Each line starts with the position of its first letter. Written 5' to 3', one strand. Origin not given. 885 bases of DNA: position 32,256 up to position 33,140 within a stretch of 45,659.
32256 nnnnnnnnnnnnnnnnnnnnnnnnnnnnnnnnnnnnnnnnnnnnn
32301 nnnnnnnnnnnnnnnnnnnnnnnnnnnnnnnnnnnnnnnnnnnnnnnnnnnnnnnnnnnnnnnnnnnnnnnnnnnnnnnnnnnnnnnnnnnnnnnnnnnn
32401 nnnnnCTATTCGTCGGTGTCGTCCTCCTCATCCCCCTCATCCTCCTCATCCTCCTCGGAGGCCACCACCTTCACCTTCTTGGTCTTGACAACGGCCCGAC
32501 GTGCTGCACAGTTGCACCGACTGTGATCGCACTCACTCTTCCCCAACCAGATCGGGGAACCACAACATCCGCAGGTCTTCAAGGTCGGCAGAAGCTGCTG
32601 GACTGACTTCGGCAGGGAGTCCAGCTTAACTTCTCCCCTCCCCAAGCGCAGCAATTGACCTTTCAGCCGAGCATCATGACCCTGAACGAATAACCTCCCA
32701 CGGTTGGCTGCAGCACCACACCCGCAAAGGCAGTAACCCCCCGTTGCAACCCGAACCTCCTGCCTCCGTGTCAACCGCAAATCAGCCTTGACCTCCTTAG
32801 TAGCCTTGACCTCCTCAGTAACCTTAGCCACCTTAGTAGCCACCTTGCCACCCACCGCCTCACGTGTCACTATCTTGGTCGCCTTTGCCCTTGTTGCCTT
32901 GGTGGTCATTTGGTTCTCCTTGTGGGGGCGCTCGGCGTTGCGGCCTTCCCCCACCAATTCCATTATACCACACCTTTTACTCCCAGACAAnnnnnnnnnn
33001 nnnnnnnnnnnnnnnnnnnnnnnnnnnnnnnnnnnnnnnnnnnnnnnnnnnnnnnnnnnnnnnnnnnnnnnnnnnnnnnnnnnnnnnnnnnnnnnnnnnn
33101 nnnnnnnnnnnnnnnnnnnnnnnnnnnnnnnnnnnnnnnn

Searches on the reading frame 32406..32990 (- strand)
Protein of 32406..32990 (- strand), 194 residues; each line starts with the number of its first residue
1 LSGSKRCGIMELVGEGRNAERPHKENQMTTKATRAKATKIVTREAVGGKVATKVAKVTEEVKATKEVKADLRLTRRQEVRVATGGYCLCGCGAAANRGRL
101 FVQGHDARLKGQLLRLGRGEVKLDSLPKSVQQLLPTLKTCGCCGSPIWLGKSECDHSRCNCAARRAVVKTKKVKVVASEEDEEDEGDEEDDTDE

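Call 19: search_protein_families(library=pfam, proteins=[window:32406-32990:-], max_evalue=0.01)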
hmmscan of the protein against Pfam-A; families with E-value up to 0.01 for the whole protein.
window:32406-32990:- (194 aa): 0 families

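Call 98: search_protein_families(library=phrogs, proteins=[window:32406-32990:-], max_evalue=0.001)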
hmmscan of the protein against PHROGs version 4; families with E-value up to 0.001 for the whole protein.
window:32406-32990:- (194 aa): 1 family
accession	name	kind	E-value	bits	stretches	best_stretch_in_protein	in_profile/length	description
phrog_5395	-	unknown function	0.0007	20.5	1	27-122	67-161/183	-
